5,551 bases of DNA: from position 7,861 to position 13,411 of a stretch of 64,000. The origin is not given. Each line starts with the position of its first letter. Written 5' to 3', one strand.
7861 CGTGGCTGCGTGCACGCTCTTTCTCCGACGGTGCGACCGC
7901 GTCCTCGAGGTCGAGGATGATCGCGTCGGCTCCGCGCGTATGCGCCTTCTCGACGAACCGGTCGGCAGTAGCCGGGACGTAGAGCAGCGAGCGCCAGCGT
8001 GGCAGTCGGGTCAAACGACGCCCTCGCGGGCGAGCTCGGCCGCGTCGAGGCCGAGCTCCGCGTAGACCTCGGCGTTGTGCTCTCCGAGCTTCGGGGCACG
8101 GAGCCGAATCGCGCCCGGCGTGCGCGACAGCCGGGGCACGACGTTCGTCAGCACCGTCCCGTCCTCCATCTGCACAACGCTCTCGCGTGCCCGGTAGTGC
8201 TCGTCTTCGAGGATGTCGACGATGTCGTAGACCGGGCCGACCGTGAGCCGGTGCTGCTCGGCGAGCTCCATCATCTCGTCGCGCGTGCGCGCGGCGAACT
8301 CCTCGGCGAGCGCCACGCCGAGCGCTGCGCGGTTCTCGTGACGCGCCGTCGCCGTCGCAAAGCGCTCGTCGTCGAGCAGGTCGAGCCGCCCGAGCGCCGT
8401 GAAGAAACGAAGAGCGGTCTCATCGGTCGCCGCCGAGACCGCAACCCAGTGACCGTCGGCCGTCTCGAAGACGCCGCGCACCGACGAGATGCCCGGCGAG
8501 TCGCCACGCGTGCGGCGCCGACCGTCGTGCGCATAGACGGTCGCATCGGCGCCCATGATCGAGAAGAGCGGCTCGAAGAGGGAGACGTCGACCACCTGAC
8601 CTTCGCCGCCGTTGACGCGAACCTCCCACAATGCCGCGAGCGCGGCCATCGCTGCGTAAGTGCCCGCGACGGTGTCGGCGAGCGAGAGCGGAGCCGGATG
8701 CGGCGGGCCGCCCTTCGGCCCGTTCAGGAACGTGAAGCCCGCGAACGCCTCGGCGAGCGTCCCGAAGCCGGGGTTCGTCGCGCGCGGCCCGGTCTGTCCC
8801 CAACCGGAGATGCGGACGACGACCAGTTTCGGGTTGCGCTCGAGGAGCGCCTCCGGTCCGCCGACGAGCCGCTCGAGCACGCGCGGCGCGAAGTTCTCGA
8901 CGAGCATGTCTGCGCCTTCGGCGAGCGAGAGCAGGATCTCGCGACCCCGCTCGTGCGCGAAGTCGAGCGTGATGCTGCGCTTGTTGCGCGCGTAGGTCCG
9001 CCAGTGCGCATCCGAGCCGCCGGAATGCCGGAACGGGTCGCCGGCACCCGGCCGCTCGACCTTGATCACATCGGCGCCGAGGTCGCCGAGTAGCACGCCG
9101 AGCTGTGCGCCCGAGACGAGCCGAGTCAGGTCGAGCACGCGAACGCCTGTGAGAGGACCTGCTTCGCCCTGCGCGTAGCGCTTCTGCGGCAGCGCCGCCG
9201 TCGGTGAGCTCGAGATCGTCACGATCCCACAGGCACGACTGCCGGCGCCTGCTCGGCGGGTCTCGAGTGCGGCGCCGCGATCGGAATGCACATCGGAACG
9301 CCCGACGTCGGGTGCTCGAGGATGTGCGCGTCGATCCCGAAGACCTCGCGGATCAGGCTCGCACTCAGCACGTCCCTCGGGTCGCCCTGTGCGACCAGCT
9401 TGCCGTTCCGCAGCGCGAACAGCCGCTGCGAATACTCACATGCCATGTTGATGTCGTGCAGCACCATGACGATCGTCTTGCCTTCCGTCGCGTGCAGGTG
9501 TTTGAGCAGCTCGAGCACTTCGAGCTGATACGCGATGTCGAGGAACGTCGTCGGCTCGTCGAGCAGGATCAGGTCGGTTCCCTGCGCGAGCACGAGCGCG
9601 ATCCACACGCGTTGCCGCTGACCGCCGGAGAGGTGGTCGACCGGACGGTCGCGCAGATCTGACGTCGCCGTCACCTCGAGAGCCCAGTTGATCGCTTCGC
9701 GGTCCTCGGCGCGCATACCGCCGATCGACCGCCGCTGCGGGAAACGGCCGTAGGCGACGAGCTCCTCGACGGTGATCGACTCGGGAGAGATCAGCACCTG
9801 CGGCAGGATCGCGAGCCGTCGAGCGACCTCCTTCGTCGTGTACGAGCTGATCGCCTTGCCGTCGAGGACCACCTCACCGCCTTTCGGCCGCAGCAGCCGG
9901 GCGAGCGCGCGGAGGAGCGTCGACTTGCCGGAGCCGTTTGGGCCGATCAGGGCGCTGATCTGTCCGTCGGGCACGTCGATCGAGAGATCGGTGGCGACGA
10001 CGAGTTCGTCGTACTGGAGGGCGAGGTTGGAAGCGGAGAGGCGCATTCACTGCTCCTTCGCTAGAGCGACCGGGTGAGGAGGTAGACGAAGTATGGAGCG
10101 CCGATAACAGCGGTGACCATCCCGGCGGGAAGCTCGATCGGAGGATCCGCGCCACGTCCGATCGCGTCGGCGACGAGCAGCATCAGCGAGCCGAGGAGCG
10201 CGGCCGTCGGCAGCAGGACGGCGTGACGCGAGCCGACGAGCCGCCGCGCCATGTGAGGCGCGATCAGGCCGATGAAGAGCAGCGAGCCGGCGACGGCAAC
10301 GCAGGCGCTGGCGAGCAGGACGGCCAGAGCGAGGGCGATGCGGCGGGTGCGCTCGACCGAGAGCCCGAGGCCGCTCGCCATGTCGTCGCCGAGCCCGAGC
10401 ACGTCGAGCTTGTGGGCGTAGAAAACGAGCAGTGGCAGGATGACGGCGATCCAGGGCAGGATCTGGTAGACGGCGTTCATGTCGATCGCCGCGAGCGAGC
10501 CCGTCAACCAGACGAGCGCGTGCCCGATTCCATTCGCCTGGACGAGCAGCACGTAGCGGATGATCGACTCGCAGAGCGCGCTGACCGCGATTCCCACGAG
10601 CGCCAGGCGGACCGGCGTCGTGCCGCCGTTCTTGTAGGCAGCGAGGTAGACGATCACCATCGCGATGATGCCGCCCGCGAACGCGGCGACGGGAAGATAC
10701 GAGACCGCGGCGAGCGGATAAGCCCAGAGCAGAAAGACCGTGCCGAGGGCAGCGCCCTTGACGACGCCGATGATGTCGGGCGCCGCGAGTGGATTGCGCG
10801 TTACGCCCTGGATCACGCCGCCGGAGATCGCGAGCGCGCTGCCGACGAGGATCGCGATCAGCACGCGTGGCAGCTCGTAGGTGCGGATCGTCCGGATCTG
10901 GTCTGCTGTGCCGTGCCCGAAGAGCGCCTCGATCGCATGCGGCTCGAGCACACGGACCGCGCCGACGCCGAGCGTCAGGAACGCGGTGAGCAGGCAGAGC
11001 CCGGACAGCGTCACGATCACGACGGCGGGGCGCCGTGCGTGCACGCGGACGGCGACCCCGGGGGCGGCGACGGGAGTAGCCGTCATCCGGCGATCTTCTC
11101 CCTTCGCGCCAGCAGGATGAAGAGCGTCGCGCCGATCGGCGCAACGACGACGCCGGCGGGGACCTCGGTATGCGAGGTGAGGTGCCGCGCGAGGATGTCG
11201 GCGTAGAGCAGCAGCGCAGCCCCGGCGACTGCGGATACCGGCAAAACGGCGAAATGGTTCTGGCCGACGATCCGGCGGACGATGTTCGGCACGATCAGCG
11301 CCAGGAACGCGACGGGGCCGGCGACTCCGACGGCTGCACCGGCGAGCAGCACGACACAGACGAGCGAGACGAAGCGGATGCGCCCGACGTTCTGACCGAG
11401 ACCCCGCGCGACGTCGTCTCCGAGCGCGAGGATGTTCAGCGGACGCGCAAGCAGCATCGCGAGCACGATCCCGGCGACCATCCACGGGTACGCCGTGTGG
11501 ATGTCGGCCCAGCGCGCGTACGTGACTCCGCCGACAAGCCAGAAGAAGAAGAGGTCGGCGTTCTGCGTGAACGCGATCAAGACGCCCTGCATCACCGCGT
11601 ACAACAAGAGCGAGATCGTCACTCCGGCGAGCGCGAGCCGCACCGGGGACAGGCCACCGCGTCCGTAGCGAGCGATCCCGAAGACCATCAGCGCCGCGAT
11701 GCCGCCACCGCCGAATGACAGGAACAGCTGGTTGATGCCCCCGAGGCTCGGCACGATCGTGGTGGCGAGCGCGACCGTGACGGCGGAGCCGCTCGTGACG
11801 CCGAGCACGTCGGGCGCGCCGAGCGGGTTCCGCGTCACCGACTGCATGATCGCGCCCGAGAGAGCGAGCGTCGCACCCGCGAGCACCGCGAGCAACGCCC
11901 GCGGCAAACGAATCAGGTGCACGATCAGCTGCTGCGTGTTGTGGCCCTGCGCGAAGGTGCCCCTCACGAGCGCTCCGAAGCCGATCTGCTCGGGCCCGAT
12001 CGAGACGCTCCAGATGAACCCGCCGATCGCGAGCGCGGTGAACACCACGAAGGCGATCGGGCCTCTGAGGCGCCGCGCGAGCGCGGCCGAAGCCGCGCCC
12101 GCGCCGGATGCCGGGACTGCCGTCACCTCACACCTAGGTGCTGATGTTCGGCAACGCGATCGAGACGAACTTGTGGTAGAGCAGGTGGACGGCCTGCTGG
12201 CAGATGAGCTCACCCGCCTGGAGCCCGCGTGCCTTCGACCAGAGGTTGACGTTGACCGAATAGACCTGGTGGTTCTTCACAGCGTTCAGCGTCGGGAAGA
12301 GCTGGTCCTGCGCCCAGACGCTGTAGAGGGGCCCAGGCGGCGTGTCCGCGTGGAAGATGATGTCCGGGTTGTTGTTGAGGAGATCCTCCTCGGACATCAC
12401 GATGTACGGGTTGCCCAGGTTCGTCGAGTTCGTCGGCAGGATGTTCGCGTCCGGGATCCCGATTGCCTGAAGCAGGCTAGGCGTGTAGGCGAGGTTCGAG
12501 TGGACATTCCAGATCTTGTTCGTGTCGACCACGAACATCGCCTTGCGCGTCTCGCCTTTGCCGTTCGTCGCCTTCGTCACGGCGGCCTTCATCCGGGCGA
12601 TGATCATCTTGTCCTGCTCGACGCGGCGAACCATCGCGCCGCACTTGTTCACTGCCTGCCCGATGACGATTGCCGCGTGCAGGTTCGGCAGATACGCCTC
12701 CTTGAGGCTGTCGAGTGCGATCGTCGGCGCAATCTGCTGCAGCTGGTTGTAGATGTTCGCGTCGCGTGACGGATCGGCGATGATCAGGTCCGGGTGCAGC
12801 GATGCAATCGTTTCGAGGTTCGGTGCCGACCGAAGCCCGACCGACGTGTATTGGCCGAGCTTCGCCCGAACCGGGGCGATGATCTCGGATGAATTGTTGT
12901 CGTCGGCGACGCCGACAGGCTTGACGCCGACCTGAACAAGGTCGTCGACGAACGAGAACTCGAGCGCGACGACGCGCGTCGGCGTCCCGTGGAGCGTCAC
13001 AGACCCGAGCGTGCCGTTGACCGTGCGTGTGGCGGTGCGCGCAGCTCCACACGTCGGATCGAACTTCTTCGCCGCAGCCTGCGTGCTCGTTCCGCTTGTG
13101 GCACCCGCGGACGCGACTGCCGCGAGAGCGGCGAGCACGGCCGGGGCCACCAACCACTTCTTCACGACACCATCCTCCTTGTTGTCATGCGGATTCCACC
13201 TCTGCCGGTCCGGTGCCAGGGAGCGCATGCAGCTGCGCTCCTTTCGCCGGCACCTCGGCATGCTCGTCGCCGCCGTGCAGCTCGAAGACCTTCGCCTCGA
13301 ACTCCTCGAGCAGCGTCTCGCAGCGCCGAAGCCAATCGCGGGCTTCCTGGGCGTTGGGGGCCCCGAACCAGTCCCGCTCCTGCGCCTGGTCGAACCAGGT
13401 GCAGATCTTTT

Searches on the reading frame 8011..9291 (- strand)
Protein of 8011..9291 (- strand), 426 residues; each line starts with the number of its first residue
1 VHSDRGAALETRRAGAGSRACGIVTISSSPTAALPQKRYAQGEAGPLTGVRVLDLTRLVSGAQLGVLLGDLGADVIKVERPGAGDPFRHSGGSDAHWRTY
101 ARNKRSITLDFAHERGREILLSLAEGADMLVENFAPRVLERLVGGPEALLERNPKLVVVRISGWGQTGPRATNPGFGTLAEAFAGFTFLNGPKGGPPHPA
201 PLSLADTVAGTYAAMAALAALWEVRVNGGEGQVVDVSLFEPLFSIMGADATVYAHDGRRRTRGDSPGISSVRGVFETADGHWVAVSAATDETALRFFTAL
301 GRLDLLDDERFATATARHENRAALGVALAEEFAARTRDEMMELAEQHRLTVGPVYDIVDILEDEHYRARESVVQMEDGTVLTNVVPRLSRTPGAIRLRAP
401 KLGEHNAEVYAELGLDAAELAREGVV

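Call 100: search_protein_families(library=pfam, proteins=[window:8011-9291:-], max_evalue=0.00001)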
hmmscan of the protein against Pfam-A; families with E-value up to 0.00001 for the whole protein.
window:8011-9291:- (426 aa): 1 family
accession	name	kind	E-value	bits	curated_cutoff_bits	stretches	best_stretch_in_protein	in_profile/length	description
PF02515.22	CoA_transf_3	-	7.8e-106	354.7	23.3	1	47-406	1-366/366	CoA-transferase family III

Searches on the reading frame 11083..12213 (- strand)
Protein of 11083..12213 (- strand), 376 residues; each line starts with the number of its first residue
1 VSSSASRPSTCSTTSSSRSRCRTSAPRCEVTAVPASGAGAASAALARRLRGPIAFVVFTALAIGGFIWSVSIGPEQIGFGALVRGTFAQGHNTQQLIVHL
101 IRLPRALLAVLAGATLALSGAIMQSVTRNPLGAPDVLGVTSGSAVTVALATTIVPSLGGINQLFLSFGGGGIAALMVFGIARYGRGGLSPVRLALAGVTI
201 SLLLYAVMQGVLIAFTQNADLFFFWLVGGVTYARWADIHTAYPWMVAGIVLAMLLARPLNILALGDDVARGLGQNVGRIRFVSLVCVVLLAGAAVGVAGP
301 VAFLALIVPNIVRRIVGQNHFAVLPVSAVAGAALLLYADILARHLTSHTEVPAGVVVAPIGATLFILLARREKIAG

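Call 100: search_protein_families(library=pfam, proteins=[window:11083-12213:-], max_evalue=0.00001)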
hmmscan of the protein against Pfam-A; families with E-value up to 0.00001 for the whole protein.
window:11083-12213:- (376 aa): 1 family
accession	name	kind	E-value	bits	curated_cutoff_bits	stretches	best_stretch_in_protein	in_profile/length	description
PF01032.23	FecCD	-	1.7e-84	284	26.5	1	63-371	3-311/311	FecCD transport family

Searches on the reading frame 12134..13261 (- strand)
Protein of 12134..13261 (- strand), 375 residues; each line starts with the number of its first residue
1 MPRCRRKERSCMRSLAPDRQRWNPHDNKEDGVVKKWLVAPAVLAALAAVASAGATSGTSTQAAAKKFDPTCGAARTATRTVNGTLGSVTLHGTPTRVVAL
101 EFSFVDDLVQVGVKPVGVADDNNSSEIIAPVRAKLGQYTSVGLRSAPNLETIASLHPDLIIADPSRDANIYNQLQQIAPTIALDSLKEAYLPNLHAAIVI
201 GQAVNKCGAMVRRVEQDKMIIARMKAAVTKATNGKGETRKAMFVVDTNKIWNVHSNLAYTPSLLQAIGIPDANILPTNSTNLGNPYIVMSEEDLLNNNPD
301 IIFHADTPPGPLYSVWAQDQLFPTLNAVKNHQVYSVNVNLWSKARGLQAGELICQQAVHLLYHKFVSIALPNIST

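Call 100: search_protein_families(library=pfam, proteins=[window:12134-13261:-], max_evalue=0.00001)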
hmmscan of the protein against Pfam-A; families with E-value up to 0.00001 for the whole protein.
window:12134-13261:- (375 aa): 1 family
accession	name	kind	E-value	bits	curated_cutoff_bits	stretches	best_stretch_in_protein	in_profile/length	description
PF01497.23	Peripla_BP_2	-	2.3e-22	80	27.5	1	97-335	1-230/235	Periplasmic binding protein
